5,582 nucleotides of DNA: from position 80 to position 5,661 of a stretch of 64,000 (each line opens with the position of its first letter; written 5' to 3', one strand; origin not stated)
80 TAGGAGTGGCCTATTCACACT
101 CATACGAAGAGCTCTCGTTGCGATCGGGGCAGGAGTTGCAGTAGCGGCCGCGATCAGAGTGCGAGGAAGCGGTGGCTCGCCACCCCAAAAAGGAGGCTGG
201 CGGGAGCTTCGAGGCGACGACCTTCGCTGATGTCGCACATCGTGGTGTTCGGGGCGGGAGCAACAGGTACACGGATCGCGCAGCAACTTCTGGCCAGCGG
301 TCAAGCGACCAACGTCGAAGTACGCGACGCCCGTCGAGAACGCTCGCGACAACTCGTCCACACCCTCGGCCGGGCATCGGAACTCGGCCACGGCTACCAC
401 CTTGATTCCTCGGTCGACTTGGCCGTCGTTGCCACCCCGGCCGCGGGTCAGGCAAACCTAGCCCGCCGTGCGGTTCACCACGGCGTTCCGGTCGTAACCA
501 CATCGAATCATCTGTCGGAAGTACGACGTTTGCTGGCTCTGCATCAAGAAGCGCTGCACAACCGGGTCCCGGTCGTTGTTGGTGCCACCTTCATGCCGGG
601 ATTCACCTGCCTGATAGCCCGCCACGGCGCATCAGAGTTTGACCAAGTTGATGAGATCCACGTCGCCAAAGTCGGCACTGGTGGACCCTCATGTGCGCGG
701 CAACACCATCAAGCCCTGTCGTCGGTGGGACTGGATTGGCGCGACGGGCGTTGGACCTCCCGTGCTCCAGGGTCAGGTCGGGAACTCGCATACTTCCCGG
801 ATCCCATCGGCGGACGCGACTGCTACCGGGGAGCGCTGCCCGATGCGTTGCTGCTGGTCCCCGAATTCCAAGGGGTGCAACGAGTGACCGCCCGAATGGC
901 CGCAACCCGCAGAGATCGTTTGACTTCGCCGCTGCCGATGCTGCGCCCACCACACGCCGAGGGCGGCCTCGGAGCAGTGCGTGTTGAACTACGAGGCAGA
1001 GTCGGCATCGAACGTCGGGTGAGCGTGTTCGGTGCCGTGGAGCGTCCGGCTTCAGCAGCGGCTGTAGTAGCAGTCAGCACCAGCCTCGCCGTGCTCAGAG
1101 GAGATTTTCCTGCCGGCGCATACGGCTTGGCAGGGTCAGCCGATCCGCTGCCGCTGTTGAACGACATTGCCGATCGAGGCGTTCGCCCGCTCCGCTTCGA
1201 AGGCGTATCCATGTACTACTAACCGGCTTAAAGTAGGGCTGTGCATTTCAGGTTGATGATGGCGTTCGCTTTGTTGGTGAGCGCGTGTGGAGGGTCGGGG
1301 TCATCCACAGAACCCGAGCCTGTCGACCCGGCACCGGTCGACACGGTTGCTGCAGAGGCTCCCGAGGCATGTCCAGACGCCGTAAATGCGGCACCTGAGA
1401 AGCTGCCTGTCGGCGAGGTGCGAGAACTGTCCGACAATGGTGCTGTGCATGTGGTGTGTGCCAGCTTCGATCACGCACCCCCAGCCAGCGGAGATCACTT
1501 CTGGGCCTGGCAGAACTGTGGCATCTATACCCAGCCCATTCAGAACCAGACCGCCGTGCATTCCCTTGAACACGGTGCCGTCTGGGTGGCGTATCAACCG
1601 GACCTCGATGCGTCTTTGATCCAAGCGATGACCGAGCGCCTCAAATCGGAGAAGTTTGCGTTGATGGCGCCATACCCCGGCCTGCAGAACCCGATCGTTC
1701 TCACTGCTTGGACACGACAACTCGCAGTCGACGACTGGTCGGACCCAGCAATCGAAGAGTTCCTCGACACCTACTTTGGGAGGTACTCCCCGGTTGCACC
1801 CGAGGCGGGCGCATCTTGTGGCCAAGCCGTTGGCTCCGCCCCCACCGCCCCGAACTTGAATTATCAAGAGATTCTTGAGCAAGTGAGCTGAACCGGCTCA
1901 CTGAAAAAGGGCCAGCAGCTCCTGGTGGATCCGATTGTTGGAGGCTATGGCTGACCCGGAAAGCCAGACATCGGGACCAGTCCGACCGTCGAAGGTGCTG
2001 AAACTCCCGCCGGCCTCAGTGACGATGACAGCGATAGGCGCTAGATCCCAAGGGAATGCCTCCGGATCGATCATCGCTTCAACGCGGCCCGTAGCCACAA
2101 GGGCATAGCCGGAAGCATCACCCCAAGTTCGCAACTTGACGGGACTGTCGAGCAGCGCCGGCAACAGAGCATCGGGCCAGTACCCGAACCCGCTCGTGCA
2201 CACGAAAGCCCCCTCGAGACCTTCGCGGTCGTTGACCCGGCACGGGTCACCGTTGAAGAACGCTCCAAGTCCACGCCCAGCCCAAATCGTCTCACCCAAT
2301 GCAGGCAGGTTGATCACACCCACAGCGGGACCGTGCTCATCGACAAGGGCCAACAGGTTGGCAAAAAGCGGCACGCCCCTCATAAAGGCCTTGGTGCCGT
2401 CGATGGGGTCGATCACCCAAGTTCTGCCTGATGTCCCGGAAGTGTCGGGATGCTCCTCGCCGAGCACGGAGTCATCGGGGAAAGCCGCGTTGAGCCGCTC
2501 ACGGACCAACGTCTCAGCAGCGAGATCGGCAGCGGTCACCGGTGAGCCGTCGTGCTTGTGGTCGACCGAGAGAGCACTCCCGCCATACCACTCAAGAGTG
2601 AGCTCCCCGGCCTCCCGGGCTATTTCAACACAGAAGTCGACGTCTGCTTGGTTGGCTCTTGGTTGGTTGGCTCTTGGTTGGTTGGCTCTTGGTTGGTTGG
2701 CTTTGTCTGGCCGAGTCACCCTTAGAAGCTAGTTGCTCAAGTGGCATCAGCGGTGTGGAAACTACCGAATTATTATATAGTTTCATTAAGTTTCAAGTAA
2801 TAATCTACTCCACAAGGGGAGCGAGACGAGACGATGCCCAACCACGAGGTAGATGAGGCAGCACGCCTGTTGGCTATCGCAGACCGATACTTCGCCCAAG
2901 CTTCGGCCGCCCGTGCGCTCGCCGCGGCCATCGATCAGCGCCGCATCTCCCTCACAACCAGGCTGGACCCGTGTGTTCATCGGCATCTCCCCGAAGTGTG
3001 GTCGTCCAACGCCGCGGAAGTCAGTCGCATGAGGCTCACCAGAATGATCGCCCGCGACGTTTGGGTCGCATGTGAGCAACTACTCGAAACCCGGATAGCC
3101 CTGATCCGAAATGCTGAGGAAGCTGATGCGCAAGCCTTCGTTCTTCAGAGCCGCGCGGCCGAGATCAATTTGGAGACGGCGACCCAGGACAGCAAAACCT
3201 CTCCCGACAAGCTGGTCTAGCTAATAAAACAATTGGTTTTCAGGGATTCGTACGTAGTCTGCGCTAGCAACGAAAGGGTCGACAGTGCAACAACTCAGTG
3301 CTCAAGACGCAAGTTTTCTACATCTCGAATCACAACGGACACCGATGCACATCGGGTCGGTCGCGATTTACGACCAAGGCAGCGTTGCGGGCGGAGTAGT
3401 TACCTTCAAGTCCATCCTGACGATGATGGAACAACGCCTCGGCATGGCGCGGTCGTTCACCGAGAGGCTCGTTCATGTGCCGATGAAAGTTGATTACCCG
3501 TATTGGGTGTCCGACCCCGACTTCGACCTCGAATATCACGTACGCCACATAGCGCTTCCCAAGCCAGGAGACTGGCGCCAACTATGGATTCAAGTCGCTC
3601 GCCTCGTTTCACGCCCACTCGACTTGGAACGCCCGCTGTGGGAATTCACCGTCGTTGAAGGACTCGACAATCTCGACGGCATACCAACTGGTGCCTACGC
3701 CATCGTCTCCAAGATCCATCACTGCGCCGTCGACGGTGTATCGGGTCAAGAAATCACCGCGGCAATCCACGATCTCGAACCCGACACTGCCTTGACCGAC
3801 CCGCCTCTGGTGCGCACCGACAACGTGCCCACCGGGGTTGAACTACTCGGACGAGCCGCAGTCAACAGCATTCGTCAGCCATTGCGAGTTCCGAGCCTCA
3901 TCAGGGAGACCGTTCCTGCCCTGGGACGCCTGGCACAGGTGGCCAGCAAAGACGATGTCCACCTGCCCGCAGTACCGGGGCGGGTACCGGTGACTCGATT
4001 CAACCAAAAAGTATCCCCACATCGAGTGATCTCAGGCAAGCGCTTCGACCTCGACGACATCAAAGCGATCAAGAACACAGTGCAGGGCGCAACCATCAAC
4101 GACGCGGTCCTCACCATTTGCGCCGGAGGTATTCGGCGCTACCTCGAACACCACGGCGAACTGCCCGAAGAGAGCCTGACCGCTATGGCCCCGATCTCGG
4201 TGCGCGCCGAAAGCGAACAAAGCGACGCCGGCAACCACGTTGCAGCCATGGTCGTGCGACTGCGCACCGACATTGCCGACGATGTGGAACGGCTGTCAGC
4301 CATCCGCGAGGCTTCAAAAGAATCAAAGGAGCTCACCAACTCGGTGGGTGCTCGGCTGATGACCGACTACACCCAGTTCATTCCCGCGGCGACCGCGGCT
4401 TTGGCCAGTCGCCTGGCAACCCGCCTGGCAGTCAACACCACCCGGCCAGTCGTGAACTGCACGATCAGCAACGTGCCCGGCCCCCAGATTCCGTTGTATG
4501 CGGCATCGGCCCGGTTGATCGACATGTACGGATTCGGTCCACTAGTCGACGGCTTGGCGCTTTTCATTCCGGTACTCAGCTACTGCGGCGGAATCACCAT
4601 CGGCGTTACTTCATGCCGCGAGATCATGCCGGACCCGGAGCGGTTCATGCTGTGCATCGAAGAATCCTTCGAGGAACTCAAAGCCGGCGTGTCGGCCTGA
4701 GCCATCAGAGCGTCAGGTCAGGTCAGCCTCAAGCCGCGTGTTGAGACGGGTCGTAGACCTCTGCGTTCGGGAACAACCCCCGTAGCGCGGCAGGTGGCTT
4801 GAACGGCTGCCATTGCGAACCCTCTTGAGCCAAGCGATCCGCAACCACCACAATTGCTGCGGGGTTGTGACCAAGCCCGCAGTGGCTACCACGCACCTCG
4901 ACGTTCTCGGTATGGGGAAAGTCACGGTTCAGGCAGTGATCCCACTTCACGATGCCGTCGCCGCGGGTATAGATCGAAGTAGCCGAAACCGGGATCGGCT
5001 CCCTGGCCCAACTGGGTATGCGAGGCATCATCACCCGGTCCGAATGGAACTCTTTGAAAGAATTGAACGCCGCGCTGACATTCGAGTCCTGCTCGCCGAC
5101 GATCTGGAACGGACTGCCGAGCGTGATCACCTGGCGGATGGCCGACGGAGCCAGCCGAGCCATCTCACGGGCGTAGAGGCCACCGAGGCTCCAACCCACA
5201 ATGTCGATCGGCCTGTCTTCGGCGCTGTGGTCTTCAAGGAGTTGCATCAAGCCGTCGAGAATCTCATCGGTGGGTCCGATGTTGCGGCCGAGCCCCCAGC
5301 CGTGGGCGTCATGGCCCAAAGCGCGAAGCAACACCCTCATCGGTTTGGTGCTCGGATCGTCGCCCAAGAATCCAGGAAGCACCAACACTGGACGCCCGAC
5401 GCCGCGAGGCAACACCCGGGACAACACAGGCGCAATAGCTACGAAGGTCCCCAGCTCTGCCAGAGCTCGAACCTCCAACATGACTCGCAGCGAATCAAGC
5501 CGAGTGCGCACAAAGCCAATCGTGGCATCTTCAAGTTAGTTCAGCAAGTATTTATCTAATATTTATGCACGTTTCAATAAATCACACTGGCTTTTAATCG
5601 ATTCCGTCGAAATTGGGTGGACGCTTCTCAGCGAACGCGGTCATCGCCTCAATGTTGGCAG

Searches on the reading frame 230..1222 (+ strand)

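Call 30: search_protein_families(library=pfam, proteins=[window:230-1222:+])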
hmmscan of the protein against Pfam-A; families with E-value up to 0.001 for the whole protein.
window:230-1222:+ (330 aa): 2 families
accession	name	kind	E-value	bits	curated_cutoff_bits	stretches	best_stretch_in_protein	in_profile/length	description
PF01408.29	GFO_IDH_MocA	-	3.6e-05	24.9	24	1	3-90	2-91/120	Oxidoreductase family, NAD-binding Rossmann fold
PF03435.24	Sacchrp_dh_NADP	-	0.00014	22.6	25.1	0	4-108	1-121/129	Saccharopine dehydrogenase NADP binding domain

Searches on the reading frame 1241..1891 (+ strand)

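Call 30: search_protein_families(library=pfam, proteins=[window:1241-1891:+])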
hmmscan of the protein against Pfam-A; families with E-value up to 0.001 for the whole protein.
window:1241-1891:+ (216 aa): 1 family
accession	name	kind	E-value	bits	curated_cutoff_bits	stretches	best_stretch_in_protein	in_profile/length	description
PF11303.13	DUF3105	-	3.8e-39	134.1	25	1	75-194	9-129/130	Protein of unknown function (DUF3105)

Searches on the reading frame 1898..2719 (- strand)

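Call 30: search_protein_families(library=pfam, proteins=[window:1898-2719:-])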
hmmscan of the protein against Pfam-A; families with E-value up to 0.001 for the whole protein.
window:1898-2719:- (273 aa): 1 family
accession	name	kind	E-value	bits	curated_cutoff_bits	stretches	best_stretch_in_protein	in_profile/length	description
PF00459.30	Inositol_P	-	3.4e-49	168.2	27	1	29-270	8-263/271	Inositol monophosphatase family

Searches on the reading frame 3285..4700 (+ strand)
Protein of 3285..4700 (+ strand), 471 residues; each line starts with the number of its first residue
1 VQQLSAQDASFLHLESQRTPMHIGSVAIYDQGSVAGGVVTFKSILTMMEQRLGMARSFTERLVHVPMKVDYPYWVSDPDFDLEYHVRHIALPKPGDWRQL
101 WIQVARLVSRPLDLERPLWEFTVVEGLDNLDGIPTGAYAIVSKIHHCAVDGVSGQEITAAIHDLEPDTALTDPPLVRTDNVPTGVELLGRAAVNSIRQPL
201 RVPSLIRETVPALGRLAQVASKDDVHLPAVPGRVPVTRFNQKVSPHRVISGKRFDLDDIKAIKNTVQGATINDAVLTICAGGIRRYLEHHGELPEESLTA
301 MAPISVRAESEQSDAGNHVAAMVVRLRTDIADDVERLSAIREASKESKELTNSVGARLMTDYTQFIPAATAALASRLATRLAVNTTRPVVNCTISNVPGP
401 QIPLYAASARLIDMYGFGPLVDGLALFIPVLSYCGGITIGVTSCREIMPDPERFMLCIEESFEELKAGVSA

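Call 30: search_protein_families(library=pfam, proteins=[window:3285-4700:+])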
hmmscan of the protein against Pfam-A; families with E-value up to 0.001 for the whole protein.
window:3285-4700:+ (471 aa): 2 families
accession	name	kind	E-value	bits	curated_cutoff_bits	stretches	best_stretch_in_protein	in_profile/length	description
PF03007.21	WS_DGAT_cat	-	4.7e-65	220.4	23.6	1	4-275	1-263/263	Wax ester synthase/diacylglycerol acyltransferase catalytic domain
PF06974.18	WS_DGAT_C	-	4.3e-33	114.8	20.7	1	316-466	2-145/145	WS/DGAT C-terminal domain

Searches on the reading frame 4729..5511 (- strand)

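Call 30: search_protein_families(library=pfam, proteins=[window:4729-5511:-])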
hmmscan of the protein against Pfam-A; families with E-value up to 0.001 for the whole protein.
window:4729-5511:- (260 aa): 5 families
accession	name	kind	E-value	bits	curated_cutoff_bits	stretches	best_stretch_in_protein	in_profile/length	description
PF00561.26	Abhydrolase_1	-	2.2e-06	27.9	25.8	1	93-149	63-120/245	alpha/beta hydrolase fold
PF07819.20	PGAP1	-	1.4e-05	25.4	24.3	1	87-155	78-150/233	PGAP1-like alpha/beta domain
PF12697.13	Abhydrolase_6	-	6e-05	24.2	26.3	1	62-226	33-177/217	Alpha/beta hydrolase family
PF00975.26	Thioesterase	-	0.00023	21.9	26.4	1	82-128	49-94/226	Thioesterase domain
PF02089.21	Palm_thioest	-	0.00034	20.8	26.8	1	80-140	53-115/254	Palmitoyl protein thioesterase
